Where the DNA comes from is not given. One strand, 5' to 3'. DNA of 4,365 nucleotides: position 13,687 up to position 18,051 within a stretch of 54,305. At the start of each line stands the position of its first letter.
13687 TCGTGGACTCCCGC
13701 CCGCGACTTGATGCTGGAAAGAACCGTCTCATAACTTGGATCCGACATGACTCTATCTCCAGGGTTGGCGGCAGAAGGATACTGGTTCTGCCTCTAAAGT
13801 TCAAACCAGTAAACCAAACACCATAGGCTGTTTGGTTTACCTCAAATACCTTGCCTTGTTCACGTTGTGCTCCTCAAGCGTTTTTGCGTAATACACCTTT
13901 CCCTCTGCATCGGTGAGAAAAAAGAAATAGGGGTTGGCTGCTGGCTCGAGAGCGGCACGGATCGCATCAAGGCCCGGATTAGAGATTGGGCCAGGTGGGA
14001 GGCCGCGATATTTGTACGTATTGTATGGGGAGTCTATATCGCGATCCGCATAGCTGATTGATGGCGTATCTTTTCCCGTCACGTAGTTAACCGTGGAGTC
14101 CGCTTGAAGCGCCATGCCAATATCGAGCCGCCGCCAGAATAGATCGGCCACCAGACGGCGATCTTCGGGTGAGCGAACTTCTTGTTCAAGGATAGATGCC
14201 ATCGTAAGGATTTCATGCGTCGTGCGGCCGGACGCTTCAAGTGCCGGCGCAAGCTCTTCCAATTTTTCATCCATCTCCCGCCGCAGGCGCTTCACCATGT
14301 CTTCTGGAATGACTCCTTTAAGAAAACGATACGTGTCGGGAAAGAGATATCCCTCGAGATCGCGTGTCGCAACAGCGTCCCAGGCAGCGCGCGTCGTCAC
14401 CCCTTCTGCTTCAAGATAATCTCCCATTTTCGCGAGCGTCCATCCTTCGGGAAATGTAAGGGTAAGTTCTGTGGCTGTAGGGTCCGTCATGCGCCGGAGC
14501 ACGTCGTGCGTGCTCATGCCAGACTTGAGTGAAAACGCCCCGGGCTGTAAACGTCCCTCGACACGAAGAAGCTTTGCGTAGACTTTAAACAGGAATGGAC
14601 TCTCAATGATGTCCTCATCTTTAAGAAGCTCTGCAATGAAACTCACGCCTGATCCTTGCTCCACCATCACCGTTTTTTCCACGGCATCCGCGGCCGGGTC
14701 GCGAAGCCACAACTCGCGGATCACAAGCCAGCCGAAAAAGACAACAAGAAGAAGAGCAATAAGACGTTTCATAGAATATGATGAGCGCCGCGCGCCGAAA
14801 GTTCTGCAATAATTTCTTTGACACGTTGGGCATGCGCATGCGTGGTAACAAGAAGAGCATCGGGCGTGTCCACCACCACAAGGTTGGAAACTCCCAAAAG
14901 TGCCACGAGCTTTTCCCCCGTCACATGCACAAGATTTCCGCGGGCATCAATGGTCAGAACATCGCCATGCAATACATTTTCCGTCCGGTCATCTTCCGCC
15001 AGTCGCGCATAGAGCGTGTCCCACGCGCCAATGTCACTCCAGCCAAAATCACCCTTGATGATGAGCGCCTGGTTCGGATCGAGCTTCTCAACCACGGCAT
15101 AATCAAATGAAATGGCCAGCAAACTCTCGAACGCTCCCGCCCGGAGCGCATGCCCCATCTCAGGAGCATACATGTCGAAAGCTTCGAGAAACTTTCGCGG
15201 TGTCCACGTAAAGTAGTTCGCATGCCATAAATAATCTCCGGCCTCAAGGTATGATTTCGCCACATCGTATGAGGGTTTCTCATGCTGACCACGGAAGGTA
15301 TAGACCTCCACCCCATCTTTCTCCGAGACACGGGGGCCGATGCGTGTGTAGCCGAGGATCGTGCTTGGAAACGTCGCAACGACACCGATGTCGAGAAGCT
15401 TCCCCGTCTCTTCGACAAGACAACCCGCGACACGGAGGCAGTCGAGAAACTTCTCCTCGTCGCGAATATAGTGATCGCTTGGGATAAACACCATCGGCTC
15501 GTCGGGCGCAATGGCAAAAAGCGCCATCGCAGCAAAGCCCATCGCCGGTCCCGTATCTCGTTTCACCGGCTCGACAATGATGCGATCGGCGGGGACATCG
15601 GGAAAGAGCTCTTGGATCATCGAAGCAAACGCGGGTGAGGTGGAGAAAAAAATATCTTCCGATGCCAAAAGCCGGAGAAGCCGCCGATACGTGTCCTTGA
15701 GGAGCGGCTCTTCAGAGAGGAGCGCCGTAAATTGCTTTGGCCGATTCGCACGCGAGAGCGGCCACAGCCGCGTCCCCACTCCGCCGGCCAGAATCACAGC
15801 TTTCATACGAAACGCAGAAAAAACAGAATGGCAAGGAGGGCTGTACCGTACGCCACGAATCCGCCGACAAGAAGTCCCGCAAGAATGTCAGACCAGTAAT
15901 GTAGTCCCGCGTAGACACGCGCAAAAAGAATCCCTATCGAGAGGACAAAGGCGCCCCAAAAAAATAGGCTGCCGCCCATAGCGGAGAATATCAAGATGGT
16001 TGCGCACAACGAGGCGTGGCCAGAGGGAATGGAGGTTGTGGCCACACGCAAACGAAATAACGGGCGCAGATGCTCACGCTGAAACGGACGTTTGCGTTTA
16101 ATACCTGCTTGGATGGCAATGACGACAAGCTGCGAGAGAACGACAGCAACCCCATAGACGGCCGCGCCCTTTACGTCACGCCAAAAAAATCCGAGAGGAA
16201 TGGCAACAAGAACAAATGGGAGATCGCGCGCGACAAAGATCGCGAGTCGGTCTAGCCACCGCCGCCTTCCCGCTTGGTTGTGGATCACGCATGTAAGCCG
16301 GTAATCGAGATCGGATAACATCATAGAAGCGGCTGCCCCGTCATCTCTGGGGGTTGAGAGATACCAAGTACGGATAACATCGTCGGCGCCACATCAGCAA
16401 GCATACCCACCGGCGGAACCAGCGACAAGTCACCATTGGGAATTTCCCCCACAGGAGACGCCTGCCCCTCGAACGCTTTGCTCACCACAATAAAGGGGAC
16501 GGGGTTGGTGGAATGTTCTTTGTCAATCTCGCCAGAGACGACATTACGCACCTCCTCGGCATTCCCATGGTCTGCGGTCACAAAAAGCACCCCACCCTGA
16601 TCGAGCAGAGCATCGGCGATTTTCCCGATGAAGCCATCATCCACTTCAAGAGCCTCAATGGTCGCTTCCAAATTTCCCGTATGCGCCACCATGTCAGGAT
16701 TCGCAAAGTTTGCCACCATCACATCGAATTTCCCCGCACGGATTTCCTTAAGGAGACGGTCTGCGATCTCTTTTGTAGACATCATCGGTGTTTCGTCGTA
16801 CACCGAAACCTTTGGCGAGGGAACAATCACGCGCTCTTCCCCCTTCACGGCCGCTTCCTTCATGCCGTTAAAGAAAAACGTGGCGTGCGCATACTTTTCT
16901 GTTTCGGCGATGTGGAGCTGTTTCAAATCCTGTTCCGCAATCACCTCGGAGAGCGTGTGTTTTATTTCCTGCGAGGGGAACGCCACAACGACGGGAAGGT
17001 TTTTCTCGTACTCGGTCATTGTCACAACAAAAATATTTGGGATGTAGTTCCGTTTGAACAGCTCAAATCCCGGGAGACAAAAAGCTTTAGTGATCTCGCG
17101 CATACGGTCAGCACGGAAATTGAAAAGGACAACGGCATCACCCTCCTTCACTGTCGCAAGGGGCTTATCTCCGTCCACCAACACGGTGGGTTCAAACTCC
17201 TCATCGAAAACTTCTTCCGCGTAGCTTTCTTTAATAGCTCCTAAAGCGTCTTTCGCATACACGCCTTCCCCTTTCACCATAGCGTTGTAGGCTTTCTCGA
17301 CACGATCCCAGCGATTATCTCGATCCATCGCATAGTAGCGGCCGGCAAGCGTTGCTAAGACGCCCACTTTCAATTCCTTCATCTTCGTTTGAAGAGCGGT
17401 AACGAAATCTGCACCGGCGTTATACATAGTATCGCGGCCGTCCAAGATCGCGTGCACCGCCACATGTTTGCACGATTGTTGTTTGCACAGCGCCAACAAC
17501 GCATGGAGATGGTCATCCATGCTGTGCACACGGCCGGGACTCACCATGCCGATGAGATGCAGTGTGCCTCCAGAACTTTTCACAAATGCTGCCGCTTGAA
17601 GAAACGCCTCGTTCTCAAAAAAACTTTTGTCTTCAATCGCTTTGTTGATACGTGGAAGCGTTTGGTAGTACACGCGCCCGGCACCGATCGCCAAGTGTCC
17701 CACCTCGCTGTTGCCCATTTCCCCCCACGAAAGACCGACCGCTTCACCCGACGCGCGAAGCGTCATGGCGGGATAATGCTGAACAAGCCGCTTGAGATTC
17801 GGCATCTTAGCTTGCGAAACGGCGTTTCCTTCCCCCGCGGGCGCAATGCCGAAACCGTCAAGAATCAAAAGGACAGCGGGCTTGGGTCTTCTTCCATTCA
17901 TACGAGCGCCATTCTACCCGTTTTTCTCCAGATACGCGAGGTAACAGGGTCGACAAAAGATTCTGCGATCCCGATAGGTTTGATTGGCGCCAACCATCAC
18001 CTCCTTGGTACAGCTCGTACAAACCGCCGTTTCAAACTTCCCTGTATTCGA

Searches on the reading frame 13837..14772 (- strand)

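Call 18: search_protein_families(library=pfam, proteins=[window:13837-14772:-], max_evalue=0.01)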
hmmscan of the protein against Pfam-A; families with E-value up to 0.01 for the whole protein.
window:13837-14772:- (311 aa): 1 family
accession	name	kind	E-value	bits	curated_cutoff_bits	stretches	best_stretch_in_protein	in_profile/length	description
PF02618.21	YceG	-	9e-82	275.1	32.4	1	35-307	1-274/275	YceG-like family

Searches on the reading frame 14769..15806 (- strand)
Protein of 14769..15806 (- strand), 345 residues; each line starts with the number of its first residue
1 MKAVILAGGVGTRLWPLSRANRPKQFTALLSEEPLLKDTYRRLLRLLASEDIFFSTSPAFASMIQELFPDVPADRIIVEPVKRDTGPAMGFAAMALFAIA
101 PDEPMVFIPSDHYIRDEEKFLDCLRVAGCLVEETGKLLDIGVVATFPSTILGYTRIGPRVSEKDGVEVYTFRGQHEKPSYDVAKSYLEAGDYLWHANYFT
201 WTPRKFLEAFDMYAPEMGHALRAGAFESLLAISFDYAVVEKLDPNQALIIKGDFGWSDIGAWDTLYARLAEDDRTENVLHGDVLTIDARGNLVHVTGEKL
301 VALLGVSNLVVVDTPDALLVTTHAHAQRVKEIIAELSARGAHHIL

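Call 18: search_protein_families(library=pfam, proteins=[window:14769-15806:-], max_evalue=0.01)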
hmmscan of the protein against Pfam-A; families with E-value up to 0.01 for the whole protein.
window:14769-15806:- (345 aa): 3 families
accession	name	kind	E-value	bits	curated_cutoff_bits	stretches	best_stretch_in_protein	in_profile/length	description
PF00483.29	NTP_transferase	-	1.1e-27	97.6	21.2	1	2-269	1-239/245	Nucleotidyl transferase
PF22640.1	ManC_GMP_beta-helix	-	5e-14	52.4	27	1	281-336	1-55/55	MannoseP isomerase/GMP-like beta-helix domain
PF12804.13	NTP_transf_3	-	5.2e-06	27.2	27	1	3-113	1-97/160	MobA-like NTP transferase domain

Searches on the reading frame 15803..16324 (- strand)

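Call 18: search_protein_families(library=pfam, proteins=[window:15803-16324:-], max_evalue=0.01)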
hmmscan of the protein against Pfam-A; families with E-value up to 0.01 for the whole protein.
window:15803-16324:- (173 aa): 3 families
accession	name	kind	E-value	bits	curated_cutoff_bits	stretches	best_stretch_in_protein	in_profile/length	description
PF01569.27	PAP2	-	1.6e-14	54.2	27.2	1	55-162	3-122/130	PAP2 superfamily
PF14378.12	PAP2_3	-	1.1e-05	25.8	27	1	94-158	122-188/190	PAP2 superfamily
PF14360.12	PAP2_C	-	0.0061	17.5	27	1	100-157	7-68/74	PAP2 superfamily C-terminal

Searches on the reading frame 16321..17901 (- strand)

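Call 18: search_protein_families(library=pfam, proteins=[window:16321-17901:-], max_evalue=0.01)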
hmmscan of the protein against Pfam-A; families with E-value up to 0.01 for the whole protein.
window:16321-17901:- (526 aa): 3 families
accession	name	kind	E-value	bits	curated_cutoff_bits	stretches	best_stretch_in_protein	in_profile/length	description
PF06415.18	iPGM_N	-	3.5e-78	262.5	27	1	85-300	1-217/217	BPG-independent PGAM N-terminus (iPGM_N)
PF01676.23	Metalloenzyme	-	1.3e-71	241.5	24.3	1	7-515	1-251/252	Metalloenzyme superfamily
PF01663.27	Phosphodiest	-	0.00015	21.9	23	1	376-450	139-224/342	Type I phosphodiesterase / nucleotide pyrophosphatase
